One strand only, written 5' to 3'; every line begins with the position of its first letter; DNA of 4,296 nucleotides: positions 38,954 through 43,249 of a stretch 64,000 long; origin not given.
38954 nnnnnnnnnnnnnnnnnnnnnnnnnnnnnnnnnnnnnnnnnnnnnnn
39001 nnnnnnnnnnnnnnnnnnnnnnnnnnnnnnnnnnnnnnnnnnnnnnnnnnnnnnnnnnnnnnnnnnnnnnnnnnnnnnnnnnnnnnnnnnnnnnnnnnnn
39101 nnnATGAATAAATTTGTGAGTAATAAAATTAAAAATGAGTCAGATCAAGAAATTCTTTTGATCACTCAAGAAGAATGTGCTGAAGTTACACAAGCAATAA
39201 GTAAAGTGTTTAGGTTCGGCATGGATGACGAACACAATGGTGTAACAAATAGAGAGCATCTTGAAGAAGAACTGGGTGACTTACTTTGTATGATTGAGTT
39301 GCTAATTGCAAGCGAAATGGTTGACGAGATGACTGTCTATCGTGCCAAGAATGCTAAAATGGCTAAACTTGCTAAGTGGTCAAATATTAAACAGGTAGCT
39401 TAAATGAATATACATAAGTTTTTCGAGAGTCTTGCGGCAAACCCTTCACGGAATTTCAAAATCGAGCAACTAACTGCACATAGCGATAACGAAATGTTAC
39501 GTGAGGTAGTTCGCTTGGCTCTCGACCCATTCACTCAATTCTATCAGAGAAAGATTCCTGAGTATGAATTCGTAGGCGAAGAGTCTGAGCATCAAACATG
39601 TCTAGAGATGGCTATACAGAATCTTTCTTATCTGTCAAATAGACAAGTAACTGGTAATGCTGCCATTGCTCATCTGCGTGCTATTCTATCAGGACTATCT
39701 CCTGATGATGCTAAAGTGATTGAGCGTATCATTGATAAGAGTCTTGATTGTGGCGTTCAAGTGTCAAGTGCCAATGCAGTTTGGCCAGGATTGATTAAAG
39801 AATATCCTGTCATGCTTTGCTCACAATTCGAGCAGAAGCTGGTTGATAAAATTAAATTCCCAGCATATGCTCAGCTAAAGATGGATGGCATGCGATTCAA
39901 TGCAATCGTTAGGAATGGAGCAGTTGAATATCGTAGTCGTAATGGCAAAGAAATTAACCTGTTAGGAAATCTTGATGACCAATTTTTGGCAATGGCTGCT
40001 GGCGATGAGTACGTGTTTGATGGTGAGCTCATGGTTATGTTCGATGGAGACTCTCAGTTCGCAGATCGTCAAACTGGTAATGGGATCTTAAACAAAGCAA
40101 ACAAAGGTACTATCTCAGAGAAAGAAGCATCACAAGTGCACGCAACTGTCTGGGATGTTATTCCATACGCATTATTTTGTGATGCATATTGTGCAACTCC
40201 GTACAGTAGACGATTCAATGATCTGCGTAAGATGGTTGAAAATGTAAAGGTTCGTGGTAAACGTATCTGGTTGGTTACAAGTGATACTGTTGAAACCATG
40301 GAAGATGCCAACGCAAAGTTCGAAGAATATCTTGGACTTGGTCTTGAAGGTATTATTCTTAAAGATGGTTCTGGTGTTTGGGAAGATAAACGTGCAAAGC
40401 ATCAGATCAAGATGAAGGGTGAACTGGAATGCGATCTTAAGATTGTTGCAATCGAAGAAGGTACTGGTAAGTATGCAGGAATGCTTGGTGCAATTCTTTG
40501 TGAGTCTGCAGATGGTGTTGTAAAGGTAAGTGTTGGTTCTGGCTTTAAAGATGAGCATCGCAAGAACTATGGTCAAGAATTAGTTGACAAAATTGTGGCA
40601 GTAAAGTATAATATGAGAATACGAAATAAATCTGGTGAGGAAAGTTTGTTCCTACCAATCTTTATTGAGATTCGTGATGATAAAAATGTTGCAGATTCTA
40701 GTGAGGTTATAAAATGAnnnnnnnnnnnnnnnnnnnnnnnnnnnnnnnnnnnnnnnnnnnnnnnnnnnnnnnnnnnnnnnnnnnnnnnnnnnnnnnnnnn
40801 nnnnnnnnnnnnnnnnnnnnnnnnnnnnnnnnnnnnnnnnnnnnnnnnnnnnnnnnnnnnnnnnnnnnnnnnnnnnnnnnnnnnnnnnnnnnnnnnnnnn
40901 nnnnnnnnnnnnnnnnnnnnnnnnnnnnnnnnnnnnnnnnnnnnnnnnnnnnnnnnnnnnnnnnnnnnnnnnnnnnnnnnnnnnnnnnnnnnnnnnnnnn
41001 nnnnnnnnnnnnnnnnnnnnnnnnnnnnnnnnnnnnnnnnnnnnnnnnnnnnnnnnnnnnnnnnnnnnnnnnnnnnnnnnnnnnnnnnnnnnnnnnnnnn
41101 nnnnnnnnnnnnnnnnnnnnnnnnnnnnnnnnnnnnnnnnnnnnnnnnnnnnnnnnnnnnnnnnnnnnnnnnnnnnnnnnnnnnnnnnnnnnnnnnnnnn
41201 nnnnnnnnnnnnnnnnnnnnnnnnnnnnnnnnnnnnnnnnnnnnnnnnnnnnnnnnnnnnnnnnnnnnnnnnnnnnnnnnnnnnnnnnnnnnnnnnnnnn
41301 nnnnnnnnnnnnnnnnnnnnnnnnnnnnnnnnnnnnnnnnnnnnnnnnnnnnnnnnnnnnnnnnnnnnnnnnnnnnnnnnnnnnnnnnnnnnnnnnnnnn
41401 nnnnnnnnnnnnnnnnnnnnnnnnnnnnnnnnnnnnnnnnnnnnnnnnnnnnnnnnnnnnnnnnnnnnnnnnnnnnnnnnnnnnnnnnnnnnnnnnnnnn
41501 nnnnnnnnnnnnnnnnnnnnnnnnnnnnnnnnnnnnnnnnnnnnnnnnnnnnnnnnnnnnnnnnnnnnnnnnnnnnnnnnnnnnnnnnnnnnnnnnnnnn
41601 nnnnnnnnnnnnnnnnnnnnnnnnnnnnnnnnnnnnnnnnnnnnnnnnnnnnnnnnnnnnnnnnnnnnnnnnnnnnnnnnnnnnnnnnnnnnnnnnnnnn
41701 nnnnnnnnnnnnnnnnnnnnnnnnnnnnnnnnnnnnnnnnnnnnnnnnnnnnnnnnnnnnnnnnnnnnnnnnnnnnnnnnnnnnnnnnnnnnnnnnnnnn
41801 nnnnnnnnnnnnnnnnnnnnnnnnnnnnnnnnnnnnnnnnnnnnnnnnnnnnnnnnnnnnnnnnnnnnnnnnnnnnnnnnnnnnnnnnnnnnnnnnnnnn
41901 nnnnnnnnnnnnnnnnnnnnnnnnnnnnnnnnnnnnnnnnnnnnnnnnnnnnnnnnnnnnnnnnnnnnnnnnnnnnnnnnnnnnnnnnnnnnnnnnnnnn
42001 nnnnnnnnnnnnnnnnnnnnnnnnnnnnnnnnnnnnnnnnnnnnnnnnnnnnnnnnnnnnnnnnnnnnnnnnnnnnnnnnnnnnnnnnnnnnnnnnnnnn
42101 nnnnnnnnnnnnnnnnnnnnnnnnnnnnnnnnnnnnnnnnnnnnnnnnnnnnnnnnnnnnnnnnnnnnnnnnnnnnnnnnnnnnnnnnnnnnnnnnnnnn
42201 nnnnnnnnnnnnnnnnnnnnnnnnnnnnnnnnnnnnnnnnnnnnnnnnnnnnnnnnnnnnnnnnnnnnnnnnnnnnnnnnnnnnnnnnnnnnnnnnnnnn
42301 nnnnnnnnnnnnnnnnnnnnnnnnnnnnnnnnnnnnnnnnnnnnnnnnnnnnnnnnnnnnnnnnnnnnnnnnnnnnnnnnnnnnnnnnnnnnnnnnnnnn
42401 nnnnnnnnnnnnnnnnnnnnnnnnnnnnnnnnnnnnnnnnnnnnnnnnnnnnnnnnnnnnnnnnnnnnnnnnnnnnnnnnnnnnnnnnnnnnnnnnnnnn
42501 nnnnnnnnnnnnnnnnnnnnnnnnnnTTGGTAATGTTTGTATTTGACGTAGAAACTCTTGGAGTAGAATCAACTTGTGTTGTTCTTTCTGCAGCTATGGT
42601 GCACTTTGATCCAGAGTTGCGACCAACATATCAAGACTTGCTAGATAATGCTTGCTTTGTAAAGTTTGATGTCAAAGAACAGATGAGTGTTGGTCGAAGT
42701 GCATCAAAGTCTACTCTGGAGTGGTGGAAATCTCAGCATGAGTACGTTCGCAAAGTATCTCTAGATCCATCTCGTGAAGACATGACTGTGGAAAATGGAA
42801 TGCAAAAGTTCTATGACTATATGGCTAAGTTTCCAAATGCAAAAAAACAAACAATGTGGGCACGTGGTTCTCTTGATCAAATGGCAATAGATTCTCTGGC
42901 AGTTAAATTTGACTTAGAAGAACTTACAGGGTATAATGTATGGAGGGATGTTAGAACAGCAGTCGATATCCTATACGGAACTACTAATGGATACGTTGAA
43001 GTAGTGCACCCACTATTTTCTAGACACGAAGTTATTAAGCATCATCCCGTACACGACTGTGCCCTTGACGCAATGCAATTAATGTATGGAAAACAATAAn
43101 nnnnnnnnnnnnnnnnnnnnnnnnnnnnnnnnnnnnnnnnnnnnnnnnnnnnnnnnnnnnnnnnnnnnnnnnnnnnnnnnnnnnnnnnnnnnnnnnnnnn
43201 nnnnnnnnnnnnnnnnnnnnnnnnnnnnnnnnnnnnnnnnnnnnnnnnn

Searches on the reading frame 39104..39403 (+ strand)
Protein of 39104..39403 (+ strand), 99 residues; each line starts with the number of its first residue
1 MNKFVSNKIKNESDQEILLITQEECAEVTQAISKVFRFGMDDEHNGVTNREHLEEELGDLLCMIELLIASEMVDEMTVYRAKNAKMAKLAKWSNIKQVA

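Call 21: search_protein_families(library=pfam, proteins=[window:39104-39403:+], max_evalue=0.01)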
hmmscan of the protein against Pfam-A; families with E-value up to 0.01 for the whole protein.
window:39104-39403:+ (99 aa): 1 family
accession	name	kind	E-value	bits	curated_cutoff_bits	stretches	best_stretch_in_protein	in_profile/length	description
PF03819.22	MazG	-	3.4e-07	30.9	22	1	14-86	3-66/74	MazG nucleotide pyrophosphohydrolase domain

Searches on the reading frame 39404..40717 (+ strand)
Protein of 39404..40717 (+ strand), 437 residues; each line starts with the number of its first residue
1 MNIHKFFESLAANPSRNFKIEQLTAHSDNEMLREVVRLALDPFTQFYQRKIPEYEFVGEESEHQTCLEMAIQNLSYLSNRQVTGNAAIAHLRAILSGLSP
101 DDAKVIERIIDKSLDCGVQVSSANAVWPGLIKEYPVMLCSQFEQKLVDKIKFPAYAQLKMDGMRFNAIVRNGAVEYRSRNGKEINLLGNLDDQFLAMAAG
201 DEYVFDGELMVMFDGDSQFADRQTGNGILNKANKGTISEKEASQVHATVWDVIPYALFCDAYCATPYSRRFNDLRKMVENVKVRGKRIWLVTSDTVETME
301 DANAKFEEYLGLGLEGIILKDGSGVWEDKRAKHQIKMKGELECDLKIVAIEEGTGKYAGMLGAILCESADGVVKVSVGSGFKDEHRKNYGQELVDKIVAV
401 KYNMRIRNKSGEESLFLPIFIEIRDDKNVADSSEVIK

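Call 21: search_protein_families(library=pfam, proteins=[window:39404-40717:+], max_evalue=0.01)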
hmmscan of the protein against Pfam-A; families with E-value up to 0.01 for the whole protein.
window:39404-40717:+ (437 aa): 2 families
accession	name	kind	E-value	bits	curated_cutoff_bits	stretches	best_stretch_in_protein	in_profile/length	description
PF01068.26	DNA_ligase_A_M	-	7.4e-23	81.7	26.2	1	137-338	2-204/204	ATP dependent DNA ligase domain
PF14743.12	DNA_ligase_OB_2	-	2.5e-13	50.3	28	1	352-404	1-50/66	DNA ligase OB-like domain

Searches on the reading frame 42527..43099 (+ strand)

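Call 21: search_protein_families(library=pfam, proteins=[window:42527-43099:+], max_evalue=0.01)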
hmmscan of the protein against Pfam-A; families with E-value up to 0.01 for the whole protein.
window:42527-43099:+ (190 aa): 1 family
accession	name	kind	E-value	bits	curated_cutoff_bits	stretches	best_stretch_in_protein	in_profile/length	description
PF16473.11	Rv2179c-like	-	1.3e-15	58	27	1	5-180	4-168/177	3'-5' exoribonuclease Rv2179c-like domain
